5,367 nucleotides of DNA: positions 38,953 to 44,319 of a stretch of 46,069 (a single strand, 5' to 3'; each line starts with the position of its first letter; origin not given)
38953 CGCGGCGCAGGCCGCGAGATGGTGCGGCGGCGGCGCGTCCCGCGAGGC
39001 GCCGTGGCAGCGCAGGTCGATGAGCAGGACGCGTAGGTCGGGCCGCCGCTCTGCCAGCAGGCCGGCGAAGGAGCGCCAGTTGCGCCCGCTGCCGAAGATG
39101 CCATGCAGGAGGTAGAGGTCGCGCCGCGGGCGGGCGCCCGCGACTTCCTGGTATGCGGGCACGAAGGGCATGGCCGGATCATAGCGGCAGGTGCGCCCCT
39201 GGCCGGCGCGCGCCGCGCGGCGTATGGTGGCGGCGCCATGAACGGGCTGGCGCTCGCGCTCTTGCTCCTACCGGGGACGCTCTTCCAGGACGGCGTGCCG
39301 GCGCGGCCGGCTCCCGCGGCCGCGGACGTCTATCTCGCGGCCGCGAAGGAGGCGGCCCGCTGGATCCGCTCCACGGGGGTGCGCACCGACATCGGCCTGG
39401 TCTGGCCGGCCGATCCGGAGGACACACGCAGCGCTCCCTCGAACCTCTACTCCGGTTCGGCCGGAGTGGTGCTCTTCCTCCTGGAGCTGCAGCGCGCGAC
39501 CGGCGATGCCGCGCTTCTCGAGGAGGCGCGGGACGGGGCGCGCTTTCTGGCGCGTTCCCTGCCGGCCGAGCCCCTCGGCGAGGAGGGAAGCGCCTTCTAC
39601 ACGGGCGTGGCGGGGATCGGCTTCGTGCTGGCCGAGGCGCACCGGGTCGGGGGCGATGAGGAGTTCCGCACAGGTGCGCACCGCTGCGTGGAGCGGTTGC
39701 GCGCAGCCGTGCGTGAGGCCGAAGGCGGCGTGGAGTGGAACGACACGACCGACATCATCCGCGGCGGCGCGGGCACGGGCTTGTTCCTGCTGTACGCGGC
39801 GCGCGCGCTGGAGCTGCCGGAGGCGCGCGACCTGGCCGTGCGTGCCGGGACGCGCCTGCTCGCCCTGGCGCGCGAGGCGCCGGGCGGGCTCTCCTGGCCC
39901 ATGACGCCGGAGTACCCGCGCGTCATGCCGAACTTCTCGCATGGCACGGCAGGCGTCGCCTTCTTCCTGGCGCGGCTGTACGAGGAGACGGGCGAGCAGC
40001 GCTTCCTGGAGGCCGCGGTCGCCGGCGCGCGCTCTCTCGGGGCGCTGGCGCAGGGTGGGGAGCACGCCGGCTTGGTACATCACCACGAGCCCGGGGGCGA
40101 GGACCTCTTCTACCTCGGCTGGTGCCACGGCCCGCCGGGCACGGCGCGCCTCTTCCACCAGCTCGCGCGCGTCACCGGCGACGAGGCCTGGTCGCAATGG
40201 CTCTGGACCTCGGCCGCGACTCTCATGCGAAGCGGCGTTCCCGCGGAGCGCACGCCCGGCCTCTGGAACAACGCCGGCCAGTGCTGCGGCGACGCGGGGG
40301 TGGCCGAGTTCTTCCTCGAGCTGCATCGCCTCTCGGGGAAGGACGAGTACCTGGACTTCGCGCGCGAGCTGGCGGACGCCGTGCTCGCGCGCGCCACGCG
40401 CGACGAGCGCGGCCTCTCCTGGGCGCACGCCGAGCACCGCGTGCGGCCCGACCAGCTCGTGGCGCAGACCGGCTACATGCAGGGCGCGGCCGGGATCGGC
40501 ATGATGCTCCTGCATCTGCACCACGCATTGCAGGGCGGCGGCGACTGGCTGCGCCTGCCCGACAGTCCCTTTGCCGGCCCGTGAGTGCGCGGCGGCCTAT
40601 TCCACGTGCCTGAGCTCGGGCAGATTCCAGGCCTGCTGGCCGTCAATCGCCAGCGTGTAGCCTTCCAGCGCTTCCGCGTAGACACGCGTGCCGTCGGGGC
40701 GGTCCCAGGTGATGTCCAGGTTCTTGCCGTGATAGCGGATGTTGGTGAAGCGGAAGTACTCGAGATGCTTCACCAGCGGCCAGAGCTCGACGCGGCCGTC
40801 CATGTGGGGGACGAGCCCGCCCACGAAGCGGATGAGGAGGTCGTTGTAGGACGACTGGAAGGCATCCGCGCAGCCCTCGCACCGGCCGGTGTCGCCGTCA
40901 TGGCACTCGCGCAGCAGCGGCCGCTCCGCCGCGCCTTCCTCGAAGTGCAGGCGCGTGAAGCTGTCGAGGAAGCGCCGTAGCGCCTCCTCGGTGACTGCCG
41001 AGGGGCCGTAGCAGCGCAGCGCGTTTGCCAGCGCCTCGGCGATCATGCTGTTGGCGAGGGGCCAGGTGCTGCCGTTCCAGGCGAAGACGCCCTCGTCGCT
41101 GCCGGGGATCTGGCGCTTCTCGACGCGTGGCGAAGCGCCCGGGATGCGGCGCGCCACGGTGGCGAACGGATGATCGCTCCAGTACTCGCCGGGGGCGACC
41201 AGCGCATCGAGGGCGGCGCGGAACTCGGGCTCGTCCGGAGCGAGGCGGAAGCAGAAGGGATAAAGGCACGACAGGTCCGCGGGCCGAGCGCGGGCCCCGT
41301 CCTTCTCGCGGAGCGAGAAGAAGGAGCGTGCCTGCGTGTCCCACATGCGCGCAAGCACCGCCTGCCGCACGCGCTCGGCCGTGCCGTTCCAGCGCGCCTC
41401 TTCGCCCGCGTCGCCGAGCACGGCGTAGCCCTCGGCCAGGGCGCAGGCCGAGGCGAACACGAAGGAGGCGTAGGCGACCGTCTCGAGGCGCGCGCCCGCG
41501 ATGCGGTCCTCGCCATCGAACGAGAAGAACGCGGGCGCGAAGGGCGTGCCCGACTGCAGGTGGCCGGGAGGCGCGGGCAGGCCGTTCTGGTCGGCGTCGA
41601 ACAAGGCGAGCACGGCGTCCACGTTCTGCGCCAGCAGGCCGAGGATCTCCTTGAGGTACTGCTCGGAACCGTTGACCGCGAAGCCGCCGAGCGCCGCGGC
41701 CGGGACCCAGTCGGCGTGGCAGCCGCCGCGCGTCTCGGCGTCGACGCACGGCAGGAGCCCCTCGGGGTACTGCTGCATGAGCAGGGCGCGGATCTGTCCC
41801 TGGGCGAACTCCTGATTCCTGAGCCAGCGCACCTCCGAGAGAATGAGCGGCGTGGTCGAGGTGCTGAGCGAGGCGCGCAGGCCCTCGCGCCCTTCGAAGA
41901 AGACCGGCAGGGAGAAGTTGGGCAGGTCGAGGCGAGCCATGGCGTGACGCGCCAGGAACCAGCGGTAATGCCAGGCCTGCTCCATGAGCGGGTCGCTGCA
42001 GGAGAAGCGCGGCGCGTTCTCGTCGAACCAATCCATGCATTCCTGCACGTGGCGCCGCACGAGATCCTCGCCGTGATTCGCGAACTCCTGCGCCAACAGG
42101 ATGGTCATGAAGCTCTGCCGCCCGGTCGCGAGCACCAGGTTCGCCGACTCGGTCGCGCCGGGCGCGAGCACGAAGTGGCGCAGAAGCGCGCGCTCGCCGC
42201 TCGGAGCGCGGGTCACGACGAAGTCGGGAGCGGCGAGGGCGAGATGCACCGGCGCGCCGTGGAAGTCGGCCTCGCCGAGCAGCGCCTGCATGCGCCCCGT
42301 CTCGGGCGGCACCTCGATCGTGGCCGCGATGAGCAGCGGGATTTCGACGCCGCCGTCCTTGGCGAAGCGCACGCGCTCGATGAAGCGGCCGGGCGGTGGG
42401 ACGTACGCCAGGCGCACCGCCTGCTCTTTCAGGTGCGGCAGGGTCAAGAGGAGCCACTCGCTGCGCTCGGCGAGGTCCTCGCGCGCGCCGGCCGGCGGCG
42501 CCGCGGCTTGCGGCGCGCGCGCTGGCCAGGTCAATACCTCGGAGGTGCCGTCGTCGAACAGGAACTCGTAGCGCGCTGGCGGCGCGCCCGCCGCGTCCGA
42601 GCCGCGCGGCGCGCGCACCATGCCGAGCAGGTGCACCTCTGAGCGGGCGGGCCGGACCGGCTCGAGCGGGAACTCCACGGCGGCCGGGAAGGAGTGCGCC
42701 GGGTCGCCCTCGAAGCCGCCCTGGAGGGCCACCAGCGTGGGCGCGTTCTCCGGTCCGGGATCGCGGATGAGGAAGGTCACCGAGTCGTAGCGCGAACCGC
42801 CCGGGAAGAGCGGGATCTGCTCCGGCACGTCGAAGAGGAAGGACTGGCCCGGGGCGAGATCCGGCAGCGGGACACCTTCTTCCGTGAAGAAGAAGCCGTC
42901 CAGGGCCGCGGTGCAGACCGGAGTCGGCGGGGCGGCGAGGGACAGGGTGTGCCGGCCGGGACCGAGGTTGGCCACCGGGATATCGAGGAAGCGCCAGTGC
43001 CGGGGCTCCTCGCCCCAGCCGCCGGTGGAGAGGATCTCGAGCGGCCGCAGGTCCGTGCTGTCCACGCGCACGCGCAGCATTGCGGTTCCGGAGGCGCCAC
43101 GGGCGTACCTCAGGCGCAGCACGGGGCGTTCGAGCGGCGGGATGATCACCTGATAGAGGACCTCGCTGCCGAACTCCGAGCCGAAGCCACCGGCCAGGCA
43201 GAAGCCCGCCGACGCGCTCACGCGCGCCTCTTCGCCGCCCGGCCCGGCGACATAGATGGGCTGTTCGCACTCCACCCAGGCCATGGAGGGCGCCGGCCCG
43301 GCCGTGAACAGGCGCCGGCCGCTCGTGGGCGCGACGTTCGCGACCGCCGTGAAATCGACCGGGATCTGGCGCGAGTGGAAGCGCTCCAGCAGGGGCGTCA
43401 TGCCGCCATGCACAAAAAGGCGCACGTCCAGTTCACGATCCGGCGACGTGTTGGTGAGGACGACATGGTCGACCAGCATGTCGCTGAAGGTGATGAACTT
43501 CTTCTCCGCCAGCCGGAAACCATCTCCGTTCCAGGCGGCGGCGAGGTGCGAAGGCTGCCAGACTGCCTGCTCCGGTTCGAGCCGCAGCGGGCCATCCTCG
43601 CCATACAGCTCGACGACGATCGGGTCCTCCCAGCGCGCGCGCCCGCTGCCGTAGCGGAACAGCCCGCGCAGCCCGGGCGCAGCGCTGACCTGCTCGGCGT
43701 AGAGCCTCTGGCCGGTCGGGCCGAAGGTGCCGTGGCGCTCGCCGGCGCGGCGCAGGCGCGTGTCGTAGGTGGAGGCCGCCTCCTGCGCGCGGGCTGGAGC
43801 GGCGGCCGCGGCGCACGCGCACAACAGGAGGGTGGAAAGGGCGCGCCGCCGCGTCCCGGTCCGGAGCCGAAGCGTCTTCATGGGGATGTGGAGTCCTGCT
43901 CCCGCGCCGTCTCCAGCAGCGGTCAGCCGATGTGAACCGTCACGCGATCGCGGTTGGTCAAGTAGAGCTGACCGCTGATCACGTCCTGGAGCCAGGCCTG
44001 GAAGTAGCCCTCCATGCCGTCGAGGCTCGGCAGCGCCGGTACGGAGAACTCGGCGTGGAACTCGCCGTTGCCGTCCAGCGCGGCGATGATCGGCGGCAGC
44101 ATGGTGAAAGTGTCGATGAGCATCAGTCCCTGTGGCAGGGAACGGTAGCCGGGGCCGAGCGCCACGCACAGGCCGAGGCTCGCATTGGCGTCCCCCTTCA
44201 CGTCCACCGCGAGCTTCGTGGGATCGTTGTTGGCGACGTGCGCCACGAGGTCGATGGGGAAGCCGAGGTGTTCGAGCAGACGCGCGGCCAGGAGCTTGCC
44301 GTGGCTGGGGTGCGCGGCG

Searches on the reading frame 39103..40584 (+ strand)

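Call 59: search_protein_families(library=pfam, proteins=[window:39103-40584:+], max_evalue=0.0001)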
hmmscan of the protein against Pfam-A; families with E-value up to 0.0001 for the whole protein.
window:39103-40584:+ (493 aa): 2 families
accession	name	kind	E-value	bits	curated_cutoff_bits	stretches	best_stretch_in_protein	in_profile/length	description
PF05147.19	LANC_like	-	8.7e-39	133.5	23.2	1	112-474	4-339/350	Lanthionine synthetase C-like protein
PF07944.18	Beta-AFase-like_GH127_cat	-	3.6e-06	26.7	24.9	0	394-431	174-211/376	Beta-L-arabinofuranosidase, GH127 catalytic domain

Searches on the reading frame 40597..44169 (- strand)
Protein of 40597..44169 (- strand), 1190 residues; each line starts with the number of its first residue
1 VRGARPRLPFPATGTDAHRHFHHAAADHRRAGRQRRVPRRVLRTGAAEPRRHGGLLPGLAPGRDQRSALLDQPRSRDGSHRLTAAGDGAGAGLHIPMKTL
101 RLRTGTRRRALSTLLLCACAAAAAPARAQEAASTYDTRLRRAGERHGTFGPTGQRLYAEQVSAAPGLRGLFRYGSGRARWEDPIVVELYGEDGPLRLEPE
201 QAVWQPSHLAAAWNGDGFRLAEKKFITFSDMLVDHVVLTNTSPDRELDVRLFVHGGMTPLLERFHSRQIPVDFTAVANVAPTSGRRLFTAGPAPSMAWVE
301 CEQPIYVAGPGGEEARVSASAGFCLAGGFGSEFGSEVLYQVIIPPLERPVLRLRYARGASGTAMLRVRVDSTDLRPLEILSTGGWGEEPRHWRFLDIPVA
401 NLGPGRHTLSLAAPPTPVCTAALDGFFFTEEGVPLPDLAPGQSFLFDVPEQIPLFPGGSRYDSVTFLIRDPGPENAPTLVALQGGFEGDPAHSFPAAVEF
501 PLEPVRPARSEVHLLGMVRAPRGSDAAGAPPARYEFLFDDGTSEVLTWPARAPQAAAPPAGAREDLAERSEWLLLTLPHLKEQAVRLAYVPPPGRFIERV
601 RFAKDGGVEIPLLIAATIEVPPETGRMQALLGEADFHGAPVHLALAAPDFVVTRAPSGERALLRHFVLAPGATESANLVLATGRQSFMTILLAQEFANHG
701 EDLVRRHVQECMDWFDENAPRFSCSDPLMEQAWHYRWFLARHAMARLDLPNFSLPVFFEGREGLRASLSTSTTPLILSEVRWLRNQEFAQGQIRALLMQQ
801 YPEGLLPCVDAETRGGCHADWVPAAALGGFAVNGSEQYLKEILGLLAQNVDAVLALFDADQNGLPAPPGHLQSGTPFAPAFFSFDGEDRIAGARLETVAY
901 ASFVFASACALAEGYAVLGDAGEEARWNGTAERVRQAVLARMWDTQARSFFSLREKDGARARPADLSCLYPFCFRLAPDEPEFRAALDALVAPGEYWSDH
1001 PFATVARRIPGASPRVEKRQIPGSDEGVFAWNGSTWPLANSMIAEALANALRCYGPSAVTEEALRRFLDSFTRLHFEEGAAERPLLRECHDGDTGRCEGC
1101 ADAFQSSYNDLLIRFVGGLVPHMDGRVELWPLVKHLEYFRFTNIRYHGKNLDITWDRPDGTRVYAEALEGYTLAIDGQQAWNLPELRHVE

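Call 59: search_protein_families(library=pfam, proteins=[window:40597-44169:-], max_evalue=0.0001)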
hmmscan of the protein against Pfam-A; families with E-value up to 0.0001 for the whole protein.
window:40597-44169:- (1190 aa): 1 family
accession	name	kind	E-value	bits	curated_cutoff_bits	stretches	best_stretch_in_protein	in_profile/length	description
PF22422.2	MGH1-like_GH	-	3.5e-32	112.8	27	1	776-1101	12-350/356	Mannosylglycerate hydrolase MGH1-like glycoside hydrolase domain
